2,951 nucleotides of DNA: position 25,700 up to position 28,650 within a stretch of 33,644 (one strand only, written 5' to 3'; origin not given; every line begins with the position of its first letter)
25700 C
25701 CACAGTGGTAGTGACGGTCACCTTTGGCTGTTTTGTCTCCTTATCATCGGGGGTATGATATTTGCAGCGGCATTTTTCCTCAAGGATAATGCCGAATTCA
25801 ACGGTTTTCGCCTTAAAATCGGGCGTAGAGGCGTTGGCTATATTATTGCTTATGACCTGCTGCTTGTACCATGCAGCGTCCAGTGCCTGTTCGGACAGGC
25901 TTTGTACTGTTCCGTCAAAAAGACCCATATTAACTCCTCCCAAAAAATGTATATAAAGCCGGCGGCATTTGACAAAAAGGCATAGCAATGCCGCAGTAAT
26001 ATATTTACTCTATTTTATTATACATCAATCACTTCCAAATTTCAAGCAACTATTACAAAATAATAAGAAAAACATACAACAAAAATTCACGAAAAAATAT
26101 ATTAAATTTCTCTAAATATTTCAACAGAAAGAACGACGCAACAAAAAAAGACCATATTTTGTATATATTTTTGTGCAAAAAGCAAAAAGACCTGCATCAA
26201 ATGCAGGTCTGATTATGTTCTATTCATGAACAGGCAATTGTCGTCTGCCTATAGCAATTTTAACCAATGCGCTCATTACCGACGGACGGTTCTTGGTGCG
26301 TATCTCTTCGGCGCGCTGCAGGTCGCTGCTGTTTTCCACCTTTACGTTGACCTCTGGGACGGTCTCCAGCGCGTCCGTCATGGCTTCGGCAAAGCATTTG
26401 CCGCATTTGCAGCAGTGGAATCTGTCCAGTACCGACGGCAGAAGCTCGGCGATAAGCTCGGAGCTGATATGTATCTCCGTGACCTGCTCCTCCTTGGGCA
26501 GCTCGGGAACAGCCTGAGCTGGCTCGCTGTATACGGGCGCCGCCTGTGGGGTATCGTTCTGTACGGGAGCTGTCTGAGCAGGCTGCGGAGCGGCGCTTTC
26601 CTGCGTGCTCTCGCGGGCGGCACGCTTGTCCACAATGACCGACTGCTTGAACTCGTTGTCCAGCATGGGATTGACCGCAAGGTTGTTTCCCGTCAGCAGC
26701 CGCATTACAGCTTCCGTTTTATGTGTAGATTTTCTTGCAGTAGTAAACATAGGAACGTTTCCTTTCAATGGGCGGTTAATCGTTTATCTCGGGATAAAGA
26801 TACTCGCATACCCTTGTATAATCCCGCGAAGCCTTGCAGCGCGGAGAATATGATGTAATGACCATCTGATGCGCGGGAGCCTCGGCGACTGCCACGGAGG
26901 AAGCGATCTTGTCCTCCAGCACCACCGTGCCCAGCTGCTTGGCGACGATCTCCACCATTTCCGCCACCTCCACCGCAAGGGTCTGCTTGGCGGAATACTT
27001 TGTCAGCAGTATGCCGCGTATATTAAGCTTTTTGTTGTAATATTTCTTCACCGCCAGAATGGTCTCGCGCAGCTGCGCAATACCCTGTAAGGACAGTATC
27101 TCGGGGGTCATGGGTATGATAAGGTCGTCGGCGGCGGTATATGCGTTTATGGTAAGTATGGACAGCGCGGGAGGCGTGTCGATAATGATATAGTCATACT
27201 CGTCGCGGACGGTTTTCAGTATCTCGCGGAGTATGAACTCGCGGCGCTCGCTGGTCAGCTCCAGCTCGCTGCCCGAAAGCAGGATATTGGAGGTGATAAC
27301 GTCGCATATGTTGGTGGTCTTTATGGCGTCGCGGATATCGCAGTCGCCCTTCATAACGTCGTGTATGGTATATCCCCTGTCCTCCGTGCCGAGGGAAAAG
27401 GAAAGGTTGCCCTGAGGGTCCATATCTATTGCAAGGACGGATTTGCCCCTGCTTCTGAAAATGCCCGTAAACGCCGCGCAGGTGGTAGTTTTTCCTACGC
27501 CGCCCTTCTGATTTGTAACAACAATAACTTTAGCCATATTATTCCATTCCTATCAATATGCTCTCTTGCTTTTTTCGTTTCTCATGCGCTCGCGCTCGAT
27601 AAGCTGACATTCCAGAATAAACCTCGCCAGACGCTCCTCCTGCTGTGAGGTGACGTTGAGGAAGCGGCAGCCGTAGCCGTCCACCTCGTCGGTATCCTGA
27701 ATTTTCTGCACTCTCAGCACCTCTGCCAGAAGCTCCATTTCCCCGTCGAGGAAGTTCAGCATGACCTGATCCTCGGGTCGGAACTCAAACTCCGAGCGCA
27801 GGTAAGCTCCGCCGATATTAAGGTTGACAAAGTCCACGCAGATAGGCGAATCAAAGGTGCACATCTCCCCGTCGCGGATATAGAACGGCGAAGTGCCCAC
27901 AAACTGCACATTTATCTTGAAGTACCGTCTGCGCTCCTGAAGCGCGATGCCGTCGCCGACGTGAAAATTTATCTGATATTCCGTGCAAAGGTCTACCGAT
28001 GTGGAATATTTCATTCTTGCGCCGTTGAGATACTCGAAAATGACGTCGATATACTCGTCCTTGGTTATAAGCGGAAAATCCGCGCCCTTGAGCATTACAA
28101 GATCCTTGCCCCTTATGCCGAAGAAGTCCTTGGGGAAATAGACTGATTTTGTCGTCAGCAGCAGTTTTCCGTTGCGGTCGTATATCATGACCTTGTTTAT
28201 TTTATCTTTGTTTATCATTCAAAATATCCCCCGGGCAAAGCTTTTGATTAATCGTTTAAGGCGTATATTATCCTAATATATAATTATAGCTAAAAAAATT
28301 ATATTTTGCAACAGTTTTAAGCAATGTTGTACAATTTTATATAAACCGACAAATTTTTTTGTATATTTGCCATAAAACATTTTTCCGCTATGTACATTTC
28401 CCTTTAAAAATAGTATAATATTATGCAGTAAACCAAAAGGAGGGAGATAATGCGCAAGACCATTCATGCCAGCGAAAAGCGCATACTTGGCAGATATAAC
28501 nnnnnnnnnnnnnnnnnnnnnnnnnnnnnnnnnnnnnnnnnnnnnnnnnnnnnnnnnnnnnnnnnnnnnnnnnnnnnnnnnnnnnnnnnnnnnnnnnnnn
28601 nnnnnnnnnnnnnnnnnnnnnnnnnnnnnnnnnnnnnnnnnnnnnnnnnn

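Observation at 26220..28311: PilZ / orphan ParA-type ATPase / ComFB-domain operon directly upstream of flgB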

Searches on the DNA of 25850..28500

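Call 77: search_rna_families(source=window, start=25850, end=28500, threshold=evalue, max_evalue=1)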
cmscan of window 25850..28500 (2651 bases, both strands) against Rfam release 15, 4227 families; matches with E-value up to 1: 1.
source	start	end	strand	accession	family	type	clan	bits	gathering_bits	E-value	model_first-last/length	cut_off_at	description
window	26784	26871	+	RF00472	snosnR55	Gene; snRNA; snoRNA; CD-box;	CL00054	25.2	50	0.24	1-92/92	no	Small nucleolar RNA snR55/Z10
